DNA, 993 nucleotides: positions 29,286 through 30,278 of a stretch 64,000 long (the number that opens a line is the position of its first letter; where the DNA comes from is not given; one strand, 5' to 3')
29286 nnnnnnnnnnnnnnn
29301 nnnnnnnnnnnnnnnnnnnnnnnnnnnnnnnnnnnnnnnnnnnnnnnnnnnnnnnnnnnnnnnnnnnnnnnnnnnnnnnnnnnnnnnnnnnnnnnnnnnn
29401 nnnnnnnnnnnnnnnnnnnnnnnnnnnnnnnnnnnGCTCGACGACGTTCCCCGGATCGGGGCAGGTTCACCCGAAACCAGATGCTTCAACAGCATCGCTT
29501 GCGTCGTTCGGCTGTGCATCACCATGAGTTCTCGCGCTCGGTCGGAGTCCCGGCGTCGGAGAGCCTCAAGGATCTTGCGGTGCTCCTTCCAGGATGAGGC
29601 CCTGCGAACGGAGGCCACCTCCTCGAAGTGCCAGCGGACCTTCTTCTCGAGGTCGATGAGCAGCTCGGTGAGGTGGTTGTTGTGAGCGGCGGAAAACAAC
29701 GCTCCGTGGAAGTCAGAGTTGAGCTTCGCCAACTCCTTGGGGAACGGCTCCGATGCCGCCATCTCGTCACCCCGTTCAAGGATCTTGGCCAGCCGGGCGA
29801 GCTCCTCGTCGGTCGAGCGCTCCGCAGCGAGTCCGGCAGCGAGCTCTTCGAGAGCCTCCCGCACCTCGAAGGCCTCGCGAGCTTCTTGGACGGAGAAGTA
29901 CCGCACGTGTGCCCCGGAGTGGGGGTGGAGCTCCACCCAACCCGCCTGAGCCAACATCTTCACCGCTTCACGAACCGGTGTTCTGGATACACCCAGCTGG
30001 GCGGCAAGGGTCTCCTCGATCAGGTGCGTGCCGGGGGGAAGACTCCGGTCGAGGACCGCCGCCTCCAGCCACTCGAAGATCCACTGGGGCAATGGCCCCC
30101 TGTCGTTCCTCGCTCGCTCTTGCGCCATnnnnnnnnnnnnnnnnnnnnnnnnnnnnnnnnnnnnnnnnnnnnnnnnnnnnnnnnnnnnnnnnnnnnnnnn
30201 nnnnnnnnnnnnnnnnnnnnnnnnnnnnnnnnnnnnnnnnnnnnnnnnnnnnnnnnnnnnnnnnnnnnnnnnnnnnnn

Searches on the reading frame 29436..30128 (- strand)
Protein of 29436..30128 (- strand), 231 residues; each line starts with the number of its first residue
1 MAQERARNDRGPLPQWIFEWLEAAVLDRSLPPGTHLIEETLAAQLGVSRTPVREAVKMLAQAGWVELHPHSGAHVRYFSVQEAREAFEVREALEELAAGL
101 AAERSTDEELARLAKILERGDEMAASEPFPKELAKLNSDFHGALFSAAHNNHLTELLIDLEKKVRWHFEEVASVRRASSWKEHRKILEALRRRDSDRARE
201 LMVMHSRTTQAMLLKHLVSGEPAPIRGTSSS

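Call 14: find_homologous_proteins(query=window:29436-30128:-)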
Query seq(231 aa) (231 aa): 5342 proteins with E <= 0.001 among 8000 candidates; the best 120 are listed.
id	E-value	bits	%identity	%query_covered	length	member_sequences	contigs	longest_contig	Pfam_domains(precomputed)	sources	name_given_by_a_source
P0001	8.4e-144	495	100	100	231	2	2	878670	PF07729.18,PF00392.28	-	-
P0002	1.6e-112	393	86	97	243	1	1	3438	PF07729.18,PF00392.28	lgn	-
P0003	1.2e-86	308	69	96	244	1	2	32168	PF07729.18,PF00392.28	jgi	jgi:DNA-binding GntR family transcriptional regulator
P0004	4.7e-61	225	52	90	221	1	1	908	PF07729.18,PF00392.28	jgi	jgi:DNA-binding GntR family transcriptional regulator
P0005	9.8e-58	214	52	95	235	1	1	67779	PF07729.18,PF00392.28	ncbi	ncbi:MAG: GntR family transcriptional regulator [Actinomycetota bacterium]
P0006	1.7e-55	207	51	89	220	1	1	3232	PF07729.18,PF00392.28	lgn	-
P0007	8.8e-55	204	49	93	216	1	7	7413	PF07729.18,PF00392.28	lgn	-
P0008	2.4e-54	203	49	92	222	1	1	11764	PF07729.18,PF00392.28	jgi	jgi:DNA-binding GntR family transcriptional regulator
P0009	2.4e-54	203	50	92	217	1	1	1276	PF07729.18,PF00392.28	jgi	jgi:DNA-binding GntR family transcriptional regulator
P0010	1.7e-52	197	47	90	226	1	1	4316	PF07729.18,PF00392.28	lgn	-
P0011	7.2e-52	195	49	95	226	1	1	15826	PF07729.18,PF00392.28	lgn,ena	-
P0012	8.4e-52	194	46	94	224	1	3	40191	PF07729.18,PF00392.28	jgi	jgi:DNA-binding GntR family transcriptional regulator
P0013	6.3e-51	192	46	94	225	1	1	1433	PF07729.18,PF00392.28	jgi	jgi:DNA-binding GntR family transcriptional regulator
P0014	1.2e-50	191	47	90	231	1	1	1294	PF07729.18,PF00392.28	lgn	-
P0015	1.4e-50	190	47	90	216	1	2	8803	PF07729.18,PF00392.28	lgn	-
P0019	1.7e-49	187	47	93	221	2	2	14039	PF07729.18,PF00392.28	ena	-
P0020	2.0e-49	187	47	90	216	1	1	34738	PF07729.18,PF00392.28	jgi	jgi:DNA-binding GntR family transcriptional regulator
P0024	1.3e-47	181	45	91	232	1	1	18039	PF07729.18,PF00392.28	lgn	-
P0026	7.0e-47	178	44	95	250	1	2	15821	PF07729.18,PF00392.28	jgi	jgi:DNA-binding GntR family transcriptional regulator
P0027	1.5e-46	177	44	89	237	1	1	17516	PF07729.18,PF00392.28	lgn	-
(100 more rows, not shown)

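Call 15: find_related_loci(query=window:29436-30128:-, collection=genome_contigs, flank=10000)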
Query seq(231 aa) (231 aa) in genome_contigs; peptide patterns used: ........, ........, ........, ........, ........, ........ (x = any residue, [..] = any of these).
339 stretches matched a pattern; 4 encode a relative of the query (tblastn E <= 1e-3); 4 distinct loci.
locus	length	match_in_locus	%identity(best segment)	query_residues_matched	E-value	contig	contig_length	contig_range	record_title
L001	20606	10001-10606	28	17-222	1e-19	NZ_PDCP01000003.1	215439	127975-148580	Mycolicibacterium agri strain CCUG37673 N3L215439C32, whole genome shotgun sequence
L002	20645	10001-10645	32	24-230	1e-15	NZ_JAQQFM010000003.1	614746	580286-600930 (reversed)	Herbaspirillum lusitanum strain RL21-008-BIB-A 3, whole genome shotgun sequence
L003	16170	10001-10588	36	17-213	9e-15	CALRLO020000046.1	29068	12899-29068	MAG: Synechococcus sp. UW140 isolate JJ-D1D10-2-1-mx-bin507 genome assembly, contig: JJ-NR103-41-C456, whole genome shot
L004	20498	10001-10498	27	1-168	6e-10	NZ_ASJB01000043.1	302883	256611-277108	Amycolatopsis orientalis DSM 40040 = KCTC 9412 strain KCTC 9412T contig_34, whole genome shotgun sequence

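Call 16: find_encoding_contigs(protein=P0002, flank=10000, max_places=3)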
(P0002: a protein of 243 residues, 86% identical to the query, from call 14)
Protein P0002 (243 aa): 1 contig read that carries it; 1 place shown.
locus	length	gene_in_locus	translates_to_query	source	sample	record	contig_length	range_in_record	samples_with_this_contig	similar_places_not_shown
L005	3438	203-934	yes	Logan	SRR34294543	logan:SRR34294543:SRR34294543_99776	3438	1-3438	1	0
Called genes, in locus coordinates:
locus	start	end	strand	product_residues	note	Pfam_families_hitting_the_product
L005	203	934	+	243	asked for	PF00392:GntR, PF07729:FCD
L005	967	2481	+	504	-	PF01019:G_glu_transpept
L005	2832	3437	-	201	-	?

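Call 17: find_encoding_contigs(protein=P0003, flank=10000, max_places=3)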
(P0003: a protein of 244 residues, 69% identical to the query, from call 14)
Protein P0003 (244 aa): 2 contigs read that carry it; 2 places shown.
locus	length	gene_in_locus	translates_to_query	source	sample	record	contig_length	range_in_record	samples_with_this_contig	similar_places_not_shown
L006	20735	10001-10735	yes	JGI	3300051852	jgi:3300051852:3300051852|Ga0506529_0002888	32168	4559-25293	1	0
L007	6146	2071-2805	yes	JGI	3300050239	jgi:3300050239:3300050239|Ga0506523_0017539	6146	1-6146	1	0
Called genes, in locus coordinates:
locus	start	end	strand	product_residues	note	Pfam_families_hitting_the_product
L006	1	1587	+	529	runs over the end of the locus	PF07969:Amidohydro_3, PF01979:Amidohydro_1 (weak)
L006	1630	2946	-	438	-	PF14031:D-ser_dehydrat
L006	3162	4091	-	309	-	PF02653:BPD_transp_2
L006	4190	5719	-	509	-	PF00005:ABC_tran, PF13304:AAA_21 (faint), PF00005:ABC_tran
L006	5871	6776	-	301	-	PF13354:Beta-lactamase2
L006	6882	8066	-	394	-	PF00532:Peripla_BP_1 (faint), PF13407:Peripla_BP_4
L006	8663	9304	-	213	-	PF01527:HTH_Tnp_1 (weak)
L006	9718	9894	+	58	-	PF00842:Ala_racemase_C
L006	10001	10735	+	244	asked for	PF00392:GntR, PF07729:FCD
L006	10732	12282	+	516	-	PF01019:G_glu_transpept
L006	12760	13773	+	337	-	PF01070:FMN_dh, PF03060:NMO (weak), PF01207:Dus (faint), PF00478:IMPDH, PF05690:ThiG (faint), PF01645:Glu_synthase (weak)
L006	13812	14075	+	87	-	-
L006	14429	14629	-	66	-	-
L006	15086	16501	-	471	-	PF01425:Amidase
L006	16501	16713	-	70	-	-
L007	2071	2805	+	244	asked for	PF00392:GntR, PF07729:FCD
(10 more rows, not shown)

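Call 18: find_encoding_contigs(protein=P0005, flank=10000, max_places=3)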
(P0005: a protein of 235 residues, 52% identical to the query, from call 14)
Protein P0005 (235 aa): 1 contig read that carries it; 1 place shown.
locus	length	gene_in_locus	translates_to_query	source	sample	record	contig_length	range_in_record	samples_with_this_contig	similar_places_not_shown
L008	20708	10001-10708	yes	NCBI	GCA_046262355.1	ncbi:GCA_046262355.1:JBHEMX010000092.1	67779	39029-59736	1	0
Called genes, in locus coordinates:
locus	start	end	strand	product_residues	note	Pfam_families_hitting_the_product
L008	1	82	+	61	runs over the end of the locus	PF00327:Ribosomal_L30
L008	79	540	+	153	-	PF00828:Ribosomal_L27A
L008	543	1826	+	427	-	PF00344:SecY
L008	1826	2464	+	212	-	PF00406:ADK, PF13207:AAA_17, PF05191:ADK_lid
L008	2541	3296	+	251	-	PF00557:Peptidase_M24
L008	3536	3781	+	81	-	PF01176:eIF-1a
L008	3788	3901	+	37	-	PF00444:Ribosomal_L36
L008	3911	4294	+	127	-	PF00416:Ribosomal_S13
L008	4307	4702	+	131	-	PF00411:Ribosomal_S11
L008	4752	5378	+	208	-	PF00163:Ribosomal_S4, PF01479:S4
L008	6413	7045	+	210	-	PF01196:Ribosomal_L17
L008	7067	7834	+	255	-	PF01416:PseudoU_synth_1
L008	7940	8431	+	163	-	PF00572:Ribosomal_L13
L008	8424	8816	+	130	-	PF00380:Ribosomal_S9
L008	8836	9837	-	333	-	PF01946:Thi4 (faint), PF00890:FAD_binding_2 (faint), PF03486:HI0933_like (faint), PF07992:Pyr_redox_2, PF12831:FAD_oxidored (faint), PF13450:NAD_binding_8 (faint), PF13738:Pyr_redox_3, PF00070:Pyr_redox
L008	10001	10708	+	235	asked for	PF00392:GntR, PF07729:FCD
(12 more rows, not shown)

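Call 27: find_related_loci(query=A1, collection=metagenome_contigs, flank=10000)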
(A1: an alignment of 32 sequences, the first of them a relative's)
Query A1 (231 aa) in metagenome_contigs; peptide patterns used: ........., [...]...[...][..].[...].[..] (x = any residue, [..] = any of these).
600 stretches matched a pattern (row limit reached: there are more); 593 encode a relative of the query (tblastn E <= 1e-3); the best 80 are kept; 80 distinct loci.
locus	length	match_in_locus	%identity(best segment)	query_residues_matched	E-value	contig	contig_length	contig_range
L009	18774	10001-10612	36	12-214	2e-32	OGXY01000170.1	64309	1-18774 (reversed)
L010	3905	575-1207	37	8-217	6e-32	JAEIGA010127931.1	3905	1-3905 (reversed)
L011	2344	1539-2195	32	8-225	1e-31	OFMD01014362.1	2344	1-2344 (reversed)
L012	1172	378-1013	34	8-218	1e-32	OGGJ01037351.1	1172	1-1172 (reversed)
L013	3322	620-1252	37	8-217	1e-31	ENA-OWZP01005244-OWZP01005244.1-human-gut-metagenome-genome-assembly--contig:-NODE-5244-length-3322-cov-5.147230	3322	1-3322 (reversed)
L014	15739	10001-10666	33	8-226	3e-31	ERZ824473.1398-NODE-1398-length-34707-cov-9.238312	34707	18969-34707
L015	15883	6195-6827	34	8-217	4e-31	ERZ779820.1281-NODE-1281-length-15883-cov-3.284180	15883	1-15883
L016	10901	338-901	38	8-194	6e-31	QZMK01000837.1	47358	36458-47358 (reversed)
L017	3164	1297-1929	35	8-217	5e-31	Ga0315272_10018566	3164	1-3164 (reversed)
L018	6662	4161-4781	37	12-217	4e-31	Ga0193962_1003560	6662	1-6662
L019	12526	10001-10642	33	12-230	2e-30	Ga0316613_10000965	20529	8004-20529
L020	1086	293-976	33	1-224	4e-31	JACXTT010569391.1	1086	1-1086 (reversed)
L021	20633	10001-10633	34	8-217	7e-30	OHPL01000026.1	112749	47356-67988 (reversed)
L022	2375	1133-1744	33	12-214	2e-29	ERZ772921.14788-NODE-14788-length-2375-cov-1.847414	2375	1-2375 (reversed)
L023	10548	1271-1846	34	8-198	2e-29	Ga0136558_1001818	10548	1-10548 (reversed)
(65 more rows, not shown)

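Call 29: find_encoding_contigs(protein=P0012, flank=10000, max_places=2)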
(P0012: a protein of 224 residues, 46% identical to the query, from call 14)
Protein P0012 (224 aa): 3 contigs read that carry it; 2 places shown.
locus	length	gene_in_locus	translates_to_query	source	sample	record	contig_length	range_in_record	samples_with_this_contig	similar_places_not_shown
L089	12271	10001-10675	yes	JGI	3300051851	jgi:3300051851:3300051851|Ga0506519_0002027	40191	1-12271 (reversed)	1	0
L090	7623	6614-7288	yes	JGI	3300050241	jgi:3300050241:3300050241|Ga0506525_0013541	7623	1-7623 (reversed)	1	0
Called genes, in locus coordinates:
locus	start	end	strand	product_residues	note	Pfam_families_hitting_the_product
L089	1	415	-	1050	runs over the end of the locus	PF01074:Glyco_hydro_38N (faint)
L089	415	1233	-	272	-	PF00528:BPD_transp_1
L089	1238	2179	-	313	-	PF00528:BPD_transp_1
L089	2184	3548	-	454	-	PF13531:SBP_bac_11 (faint), PF01547:SBP_bac_1, PF13416:SBP_bac_8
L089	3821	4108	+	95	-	-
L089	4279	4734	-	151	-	PF02371:Transposase_20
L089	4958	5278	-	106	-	PF13489:Methyltransf_23 (weak), PF13847:Methyltransf_31, PF08241:Methyltransf_11 (weak), PF08242:Methyltransf_12 (weak), PF13649:Methyltransf_25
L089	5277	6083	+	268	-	PF00296:Bac_luciferase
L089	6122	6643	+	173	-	PF01872:RibD_C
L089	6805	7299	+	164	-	PF07729:FCD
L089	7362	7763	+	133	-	PF13474:SnoaL_3, PF14534:DUF4440 (weak), PF12680:SnoaL_2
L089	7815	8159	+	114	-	-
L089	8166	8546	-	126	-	PF01842:ACT, PF13291:ACT_4 (faint), PF22190:TTHA0829-like_ACT (faint), PF22629:ACT_AHAS_ss (faint), PF01842:ACT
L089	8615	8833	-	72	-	-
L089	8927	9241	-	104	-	-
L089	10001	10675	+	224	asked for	PF00392:GntR, PF07729:FCD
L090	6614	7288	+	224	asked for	PF00392:GntR, PF07729:FCD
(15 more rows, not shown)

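Call 30: find_encoding_contigs(protein=P0020, flank=10000, max_places=2)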
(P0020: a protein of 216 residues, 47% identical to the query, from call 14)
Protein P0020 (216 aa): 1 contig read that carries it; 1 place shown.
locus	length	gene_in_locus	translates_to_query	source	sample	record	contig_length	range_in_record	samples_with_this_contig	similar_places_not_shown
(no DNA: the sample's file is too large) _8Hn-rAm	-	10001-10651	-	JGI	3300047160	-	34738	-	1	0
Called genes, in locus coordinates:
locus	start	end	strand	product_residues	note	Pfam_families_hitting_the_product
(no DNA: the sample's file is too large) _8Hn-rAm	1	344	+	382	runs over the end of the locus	PF13433:Peripla_BP_5 (faint), PF13458:Peripla_BP_6, PF01094:ANF_receptor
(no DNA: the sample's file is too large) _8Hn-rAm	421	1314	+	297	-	PF02653:BPD_transp_2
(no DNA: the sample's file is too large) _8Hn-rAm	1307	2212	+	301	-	PF02653:BPD_transp_2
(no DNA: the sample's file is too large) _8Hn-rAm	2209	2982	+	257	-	PF00005:ABC_tran, PF13304:AAA_21 (weak), PF12399:BCA_ABC_TP_C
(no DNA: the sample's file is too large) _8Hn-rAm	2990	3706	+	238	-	PF00005:ABC_tran, PF13304:AAA_21 (faint)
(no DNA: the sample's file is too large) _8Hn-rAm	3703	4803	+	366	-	PF08240:ADH_N, PF16912:Glu_dehyd_C, PF00107:ADH_zinc_N, PF13602:ADH_zinc_N_2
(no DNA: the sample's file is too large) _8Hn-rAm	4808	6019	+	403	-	PF07690:MFS_1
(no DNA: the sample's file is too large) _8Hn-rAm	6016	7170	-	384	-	PF01717:Meth_synt_2 (faint)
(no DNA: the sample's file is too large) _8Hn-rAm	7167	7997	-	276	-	PF23441:SDR, PF00106:adh_short, PF08659:KR, PF13561:adh_short_C2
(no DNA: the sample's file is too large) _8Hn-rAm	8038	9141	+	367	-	PF02126:PTE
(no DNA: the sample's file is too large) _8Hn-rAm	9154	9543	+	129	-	PF01925:TauE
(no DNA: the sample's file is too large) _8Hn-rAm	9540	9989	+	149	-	PF01925:TauE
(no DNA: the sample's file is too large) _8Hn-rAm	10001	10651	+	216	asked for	PF00392:GntR, PF07729:FCD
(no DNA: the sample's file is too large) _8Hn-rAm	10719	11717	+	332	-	PF02733:Dak1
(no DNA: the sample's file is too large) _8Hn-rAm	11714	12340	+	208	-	PF02734:Dak2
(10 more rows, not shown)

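Call 31: find_encoding_contigs(protein=P0024, flank=10000, max_places=2)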
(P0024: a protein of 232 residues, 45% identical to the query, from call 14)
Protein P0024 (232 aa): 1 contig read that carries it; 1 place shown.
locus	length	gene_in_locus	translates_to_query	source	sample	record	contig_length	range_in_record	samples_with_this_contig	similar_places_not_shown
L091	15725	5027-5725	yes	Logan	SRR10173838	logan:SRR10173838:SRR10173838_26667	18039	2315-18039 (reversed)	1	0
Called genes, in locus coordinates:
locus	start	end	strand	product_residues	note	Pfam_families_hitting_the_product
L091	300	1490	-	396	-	PF04389:Peptidase_M28 (faint), PF01546:Peptidase_M20, PF07687:M20_dimer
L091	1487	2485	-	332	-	PF01494:FAD_binding_3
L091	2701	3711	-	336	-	PF24827:AstE_AspA_cat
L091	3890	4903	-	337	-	PF02423:OCD_Mu_crystall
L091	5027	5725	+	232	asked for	PF00392:GntR, PF07729:FCD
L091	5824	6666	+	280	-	PF00561:Abhydrolase_1, PF12697:Abhydrolase_6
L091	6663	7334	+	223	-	PF00857:Isochorismatase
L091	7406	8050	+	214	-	PF00926:DHBP_synthase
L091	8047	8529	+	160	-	PF00925:GTP_cyclohydro2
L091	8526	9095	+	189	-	PF03358:FMN_red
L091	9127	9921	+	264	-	PF00561:Abhydrolase_1, PF12697:Abhydrolase_6, PF12146:Hydrolase_4, PF00561:Abhydrolase_1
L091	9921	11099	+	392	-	PF00296:Bac_luciferase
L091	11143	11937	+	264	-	PF25213:HVO_A0261_N (weak), PF09339:HTH_IclR, PF01614:IclR_C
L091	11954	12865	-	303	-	PF00892:EamA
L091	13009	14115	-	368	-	PF07690:MFS_1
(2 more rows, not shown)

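Call 32: find_encoding_contigs(protein=P0011, flank=10000, max_places=2)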
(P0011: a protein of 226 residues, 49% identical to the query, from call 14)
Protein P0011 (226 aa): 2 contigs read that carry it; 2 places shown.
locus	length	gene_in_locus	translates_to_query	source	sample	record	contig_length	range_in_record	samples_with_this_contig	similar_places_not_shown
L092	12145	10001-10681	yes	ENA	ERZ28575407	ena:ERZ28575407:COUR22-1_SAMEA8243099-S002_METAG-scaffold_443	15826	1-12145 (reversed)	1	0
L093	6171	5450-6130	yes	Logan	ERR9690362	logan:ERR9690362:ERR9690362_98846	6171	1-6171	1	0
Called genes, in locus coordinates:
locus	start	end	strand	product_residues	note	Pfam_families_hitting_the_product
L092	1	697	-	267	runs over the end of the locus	PF00528:BPD_transp_1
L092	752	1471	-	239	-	PF00005:ABC_tran, PF13304:AAA_21 (faint)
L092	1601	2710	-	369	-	PF13379:NMT1_2 (weak), PF09084:NMT1, PF12974:Phosphonate-bd (weak)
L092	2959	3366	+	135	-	PF07978:NIPSNAP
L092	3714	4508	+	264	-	PF00378:ECH_1, PF16113:ECH_2 (weak)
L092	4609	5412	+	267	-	PF00106:adh_short, PF13561:adh_short_C2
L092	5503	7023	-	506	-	PF01019:G_glu_transpept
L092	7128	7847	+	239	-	PF01112:Asparaginase_2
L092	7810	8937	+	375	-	PF05448:AXE1 (faint), PF01738:DLH (weak), PF02129:Peptidase_S15, PF20434:BD-FAE (faint), PF00561:Abhydrolase_1, PF12146:Hydrolase_4, PF12697:Abhydrolase_6, PF00326:Peptidase_S9 (weak)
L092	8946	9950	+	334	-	PF00296:Bac_luciferase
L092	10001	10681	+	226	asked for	PF00392:GntR, PF07729:FCD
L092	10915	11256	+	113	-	PF01925:TauE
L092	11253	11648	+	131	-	PF01925:TauE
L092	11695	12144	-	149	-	?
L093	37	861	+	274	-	PF00106:adh_short, PF13561:adh_short_C2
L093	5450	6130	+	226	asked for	PF00392:GntR, PF07729:FCD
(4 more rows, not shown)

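Call 48: search_solved_structures(query=P0001, max_evalue=0.001, show_alignments=3)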
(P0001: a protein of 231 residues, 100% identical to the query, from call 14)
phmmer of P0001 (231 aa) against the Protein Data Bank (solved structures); distinct sequences matched with E-value up to 0.001: 21.
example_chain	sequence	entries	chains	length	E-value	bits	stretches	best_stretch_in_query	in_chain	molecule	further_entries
7xp0_A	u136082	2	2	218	2.4e-21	80.1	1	13-215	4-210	Probable transcriptional regulator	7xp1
3c7j_A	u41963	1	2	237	1.6e-15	61.1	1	17-205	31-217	Transcriptional regulator, GntR family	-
7u5q_A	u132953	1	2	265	4.5e-15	59.6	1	15-206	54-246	Transcriptional regulator, GntR family protein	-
6z74_A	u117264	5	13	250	1.1e-12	51.8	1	22-218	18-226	Transcriptional regulator, GntR family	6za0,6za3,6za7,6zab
6az6_A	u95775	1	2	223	2.8e-12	50.5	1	14-214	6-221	GntR family transcriptional regulator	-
3ihu_A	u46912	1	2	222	4.6e-12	49.8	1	29-214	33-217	Transcriptional regulator, GntR family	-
4p9f_A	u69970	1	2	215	5.9e-12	49.5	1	29-203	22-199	HTH-type transcriptional regulator mcbR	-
2hs5_A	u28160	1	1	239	1.4e-11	48.2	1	20-214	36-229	putative transcriptional regulator GntR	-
3fms_A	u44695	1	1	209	3.9e-10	43.5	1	17-220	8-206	Transcriptional regulator, GntR family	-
3sxy_A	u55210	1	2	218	8e-10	42.5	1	17-220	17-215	Transcriptional regulator, GntR family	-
6ep3_A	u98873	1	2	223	8.7e-08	35.8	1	13-117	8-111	Lmo0651 protein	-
7c7e_A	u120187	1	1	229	3.4e-07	33.9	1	87-203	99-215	Putative DNA-binding transcriptional regulator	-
9jpj_C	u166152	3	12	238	8e-07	32.7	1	29-218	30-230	Pyruvate dehydrogenase complex repressor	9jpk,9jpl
9isw_A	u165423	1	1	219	1.1e-05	28.9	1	25-214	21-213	Transcriptional regulator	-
2di3_A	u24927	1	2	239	1.8e-05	28.3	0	17-205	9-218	Bacterial regulatory proteins, GntR family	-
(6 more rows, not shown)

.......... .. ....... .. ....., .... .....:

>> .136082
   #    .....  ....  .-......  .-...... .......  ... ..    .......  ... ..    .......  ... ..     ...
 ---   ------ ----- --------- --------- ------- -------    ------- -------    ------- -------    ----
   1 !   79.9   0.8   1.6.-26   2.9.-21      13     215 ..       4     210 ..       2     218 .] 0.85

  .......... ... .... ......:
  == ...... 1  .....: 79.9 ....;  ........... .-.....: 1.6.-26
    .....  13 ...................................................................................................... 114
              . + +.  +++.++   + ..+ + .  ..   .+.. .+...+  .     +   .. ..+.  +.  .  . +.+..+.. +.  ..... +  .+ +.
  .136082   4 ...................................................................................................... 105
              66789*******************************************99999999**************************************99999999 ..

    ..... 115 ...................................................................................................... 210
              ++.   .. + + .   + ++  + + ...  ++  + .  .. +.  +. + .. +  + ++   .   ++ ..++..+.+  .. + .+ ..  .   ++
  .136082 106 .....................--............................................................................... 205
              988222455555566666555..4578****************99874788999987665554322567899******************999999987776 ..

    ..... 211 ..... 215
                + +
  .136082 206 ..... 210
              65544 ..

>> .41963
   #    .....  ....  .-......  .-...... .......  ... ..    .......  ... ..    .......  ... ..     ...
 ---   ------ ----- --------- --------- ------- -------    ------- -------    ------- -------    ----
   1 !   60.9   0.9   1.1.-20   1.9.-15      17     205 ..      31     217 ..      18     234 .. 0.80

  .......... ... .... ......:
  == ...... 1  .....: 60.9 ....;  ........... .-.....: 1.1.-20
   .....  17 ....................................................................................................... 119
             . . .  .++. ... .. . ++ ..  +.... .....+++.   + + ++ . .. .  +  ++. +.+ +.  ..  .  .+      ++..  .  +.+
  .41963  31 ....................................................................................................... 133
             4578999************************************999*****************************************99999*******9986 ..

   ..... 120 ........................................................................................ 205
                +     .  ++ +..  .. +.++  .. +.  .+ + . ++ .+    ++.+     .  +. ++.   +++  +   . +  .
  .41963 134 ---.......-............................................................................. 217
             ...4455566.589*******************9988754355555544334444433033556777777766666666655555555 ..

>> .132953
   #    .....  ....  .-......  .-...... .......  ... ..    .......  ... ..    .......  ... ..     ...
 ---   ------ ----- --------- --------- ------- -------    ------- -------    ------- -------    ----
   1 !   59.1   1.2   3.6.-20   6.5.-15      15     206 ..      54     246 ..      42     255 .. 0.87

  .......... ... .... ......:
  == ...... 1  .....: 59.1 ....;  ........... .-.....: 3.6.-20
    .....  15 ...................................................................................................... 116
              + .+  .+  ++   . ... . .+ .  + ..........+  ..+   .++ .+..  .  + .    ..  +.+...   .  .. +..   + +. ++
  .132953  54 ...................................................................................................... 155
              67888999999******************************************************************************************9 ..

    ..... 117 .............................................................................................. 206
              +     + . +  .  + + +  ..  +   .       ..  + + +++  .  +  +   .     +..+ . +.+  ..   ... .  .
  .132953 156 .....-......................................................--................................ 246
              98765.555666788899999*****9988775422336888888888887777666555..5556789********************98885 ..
